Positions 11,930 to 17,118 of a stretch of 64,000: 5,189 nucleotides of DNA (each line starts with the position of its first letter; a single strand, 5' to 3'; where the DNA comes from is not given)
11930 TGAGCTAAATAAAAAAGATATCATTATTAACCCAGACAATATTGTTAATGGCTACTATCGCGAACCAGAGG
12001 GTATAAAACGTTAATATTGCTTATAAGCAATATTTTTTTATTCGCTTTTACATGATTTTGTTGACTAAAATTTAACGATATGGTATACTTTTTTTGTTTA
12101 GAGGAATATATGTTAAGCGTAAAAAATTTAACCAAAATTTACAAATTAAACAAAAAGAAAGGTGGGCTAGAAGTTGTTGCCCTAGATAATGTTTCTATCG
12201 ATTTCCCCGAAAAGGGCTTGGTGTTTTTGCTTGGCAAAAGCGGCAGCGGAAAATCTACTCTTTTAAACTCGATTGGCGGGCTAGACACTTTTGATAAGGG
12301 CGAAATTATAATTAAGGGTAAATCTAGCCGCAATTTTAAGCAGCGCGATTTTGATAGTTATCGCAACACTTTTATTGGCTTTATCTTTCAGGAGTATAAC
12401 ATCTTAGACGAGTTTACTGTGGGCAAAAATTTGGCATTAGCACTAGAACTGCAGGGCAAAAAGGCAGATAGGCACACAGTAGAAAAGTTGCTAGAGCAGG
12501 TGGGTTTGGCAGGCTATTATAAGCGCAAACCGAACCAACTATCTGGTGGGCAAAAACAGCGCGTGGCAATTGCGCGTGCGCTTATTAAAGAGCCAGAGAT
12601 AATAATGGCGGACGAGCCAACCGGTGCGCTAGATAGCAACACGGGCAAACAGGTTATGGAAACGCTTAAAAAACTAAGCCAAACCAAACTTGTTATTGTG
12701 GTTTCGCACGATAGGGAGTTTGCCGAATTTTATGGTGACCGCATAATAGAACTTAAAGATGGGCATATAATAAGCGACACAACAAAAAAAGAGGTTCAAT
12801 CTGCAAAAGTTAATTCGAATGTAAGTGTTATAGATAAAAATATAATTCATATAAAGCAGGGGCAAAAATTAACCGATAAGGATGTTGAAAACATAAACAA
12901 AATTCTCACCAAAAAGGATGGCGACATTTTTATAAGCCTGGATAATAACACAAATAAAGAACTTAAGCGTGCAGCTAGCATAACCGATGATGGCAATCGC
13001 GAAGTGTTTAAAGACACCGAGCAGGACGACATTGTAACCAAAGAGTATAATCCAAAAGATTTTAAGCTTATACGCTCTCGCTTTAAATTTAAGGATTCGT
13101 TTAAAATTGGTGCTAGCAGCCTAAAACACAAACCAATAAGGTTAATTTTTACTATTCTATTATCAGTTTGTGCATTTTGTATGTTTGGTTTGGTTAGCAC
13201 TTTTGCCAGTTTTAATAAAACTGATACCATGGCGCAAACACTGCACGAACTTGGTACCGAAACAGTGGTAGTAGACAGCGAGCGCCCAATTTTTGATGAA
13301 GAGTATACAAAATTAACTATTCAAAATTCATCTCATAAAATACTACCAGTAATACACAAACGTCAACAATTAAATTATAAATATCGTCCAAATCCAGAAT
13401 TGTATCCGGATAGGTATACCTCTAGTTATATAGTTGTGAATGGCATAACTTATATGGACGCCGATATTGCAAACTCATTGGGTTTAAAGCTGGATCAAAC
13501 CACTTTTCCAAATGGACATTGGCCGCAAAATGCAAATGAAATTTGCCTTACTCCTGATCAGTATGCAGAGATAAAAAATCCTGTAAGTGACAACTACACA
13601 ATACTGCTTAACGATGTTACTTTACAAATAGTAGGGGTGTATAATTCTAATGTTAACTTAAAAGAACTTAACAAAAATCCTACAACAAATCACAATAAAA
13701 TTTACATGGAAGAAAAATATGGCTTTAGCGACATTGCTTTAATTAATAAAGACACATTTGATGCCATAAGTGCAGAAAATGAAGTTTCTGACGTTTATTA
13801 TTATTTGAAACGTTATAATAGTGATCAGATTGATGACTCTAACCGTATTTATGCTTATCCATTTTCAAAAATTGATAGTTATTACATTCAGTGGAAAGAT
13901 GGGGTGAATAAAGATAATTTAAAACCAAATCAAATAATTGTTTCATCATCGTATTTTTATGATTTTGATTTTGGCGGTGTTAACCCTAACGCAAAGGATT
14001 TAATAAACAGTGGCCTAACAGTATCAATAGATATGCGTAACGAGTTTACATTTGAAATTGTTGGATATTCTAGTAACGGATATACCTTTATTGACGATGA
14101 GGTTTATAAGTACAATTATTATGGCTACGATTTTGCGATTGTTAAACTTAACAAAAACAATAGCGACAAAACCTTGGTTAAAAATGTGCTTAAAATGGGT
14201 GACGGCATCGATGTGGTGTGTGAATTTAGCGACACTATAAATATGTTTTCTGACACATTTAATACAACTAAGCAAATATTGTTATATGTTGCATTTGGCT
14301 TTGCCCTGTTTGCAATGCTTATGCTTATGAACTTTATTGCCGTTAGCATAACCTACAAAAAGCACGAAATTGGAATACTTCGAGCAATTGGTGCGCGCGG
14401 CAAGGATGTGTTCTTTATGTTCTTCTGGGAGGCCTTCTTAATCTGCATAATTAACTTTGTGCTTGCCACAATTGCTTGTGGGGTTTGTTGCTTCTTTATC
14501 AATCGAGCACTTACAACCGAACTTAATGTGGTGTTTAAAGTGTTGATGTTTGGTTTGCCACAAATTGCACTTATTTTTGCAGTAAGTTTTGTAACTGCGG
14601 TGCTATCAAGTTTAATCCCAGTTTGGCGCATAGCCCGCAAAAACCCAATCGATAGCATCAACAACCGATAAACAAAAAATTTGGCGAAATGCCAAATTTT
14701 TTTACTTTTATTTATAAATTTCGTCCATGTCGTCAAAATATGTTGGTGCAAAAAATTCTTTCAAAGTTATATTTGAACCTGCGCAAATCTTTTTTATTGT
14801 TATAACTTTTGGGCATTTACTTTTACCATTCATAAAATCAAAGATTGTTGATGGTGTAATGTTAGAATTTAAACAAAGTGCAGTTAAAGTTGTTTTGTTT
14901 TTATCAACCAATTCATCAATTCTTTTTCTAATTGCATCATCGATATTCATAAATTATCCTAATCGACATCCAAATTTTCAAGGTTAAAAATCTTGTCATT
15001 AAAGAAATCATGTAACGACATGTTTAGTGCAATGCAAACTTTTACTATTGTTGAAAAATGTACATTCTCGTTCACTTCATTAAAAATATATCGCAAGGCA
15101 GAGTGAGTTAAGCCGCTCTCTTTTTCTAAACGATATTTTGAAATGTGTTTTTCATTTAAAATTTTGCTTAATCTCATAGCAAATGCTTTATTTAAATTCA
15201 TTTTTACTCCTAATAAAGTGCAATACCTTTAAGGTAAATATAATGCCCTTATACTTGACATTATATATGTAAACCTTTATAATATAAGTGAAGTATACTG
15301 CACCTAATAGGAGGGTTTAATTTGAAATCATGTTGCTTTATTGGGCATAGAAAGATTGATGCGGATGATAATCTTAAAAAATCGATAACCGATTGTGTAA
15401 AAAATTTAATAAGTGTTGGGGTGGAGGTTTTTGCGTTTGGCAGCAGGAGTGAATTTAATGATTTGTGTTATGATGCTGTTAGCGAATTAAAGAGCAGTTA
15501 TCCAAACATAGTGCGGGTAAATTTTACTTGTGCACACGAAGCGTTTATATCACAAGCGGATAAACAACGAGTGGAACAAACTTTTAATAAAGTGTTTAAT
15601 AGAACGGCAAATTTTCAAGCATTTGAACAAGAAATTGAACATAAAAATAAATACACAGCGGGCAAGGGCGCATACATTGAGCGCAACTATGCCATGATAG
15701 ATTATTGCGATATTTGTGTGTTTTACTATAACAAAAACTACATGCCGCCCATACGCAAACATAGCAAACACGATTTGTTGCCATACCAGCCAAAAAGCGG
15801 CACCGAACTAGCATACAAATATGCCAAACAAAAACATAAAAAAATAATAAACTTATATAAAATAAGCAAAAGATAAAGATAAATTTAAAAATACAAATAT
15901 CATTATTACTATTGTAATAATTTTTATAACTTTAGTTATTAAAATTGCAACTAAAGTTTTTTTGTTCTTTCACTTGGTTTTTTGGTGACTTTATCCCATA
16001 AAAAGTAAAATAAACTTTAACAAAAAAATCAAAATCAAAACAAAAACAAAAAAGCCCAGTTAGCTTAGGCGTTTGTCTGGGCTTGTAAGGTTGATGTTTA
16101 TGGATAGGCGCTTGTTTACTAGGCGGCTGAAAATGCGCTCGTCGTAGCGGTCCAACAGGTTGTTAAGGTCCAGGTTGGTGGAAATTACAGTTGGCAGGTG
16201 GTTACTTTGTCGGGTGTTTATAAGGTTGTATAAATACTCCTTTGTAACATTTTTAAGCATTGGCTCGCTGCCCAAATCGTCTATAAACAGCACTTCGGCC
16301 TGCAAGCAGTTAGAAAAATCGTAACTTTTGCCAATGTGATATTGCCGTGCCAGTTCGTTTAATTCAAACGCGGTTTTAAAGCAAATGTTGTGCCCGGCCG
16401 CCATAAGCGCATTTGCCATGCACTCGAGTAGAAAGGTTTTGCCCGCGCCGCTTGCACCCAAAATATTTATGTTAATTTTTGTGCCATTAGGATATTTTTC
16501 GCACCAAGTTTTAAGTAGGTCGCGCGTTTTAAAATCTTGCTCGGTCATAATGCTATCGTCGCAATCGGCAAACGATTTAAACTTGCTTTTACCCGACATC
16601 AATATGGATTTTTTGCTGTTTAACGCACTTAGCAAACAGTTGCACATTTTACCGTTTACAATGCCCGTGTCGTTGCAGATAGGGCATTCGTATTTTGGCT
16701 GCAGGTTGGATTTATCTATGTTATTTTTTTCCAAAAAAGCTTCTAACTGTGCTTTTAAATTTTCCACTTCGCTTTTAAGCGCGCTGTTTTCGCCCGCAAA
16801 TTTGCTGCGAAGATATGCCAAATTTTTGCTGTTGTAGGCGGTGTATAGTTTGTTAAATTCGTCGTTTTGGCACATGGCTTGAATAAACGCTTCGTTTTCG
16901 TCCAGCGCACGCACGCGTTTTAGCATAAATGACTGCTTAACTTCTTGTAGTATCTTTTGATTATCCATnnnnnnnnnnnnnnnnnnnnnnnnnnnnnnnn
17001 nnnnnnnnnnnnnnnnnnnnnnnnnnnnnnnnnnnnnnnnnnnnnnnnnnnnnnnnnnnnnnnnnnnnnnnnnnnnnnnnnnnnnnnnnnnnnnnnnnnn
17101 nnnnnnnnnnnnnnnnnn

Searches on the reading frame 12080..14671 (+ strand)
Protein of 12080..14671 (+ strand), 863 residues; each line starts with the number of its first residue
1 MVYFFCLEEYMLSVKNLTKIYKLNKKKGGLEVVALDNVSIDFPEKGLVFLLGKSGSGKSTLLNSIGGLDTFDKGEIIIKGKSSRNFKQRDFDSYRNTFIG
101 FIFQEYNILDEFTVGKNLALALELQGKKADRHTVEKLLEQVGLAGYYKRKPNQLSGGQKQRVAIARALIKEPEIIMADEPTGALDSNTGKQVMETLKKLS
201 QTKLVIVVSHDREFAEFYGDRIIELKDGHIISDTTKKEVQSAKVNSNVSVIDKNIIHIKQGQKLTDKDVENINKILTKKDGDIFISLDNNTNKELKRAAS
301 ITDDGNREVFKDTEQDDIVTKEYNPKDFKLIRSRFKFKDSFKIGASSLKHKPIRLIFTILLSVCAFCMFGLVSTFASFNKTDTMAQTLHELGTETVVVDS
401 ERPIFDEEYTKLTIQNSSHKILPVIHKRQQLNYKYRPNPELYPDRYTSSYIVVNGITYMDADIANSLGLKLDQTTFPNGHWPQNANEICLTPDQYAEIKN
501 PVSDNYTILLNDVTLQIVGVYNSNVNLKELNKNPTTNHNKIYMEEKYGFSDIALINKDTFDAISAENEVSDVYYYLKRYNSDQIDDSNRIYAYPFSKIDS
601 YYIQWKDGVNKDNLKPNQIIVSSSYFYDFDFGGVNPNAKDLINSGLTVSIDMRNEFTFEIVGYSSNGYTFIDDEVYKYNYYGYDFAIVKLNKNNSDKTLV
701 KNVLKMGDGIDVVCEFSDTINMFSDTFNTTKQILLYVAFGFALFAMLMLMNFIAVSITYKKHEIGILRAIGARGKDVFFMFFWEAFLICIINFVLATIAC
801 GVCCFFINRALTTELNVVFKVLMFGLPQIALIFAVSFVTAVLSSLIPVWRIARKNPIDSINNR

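Call 54: search_protein_families(library=pfam, proteins=[window:12080-14671:+])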
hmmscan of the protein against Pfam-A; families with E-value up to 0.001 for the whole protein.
window:12080-14671:+ (863 aa): 4 families
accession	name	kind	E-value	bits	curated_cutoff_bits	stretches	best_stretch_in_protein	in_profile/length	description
PF00005.33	ABC_tran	-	9e-32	111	25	1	35-181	1-136/137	ABC transporter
PF02687.27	FtsX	-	7.2e-15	55.5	25.5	1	737-856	3-120/120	FtsX-like permease C-terminal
PF02463.25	SMC_N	-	2.5e-09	37.3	40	1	43-223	22-209/220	RecF/RecN/SMC N terminal domain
PF13555.12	AAA_29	-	8e-05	22.8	27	1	36-64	13-41/61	P-loop containing region of AAA domain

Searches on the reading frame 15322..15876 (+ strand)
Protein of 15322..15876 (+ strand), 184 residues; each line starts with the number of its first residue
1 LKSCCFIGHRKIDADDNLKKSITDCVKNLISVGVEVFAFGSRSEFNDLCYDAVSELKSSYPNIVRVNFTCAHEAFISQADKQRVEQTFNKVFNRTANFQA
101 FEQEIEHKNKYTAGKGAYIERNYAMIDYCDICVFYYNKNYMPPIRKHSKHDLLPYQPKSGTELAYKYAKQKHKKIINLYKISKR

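Call 54: search_protein_families(library=pfam, proteins=[window:15322-15876:+])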
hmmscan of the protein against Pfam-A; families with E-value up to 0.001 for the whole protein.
window:15322-15876:+ (184 aa): 1 family
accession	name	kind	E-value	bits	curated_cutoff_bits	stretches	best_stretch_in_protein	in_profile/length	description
PF06908.16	YpsA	-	1.8e-05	25.2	27.7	1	17-140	23-138/168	YspA SLOG family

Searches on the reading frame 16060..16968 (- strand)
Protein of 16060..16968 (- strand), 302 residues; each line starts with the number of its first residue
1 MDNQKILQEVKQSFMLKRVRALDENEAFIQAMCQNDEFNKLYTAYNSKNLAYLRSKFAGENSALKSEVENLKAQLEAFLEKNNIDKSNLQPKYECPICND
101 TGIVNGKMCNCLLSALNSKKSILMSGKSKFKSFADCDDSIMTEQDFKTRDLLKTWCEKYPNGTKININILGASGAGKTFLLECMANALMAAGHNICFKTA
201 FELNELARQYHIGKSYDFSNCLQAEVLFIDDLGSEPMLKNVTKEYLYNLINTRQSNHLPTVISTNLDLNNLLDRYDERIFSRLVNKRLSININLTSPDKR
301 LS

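Call 54: search_protein_families(library=pfam, proteins=[window:16060-16968:-])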
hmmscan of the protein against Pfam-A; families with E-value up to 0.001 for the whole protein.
window:16060-16968:- (302 aa): 4 families
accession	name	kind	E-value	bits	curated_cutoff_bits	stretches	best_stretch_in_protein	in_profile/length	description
PF01695.23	IstB_IS21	-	6.3e-12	45.9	24.1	1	163-270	91-198/238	IstB-like ATP binding protein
PF00308.24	Bac_DnaA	-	0.0005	20.7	23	0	167-283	37-155/162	Bacterial DnaA ATPAse domain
PF20720.3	nSTAND3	-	0.00084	19.5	27.2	0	169-253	22-98/155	Novel STAND NTPase 3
PF13191.12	AAA_16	-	0.00088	20.2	32.6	0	158-224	18-75/167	AAA ATPase domain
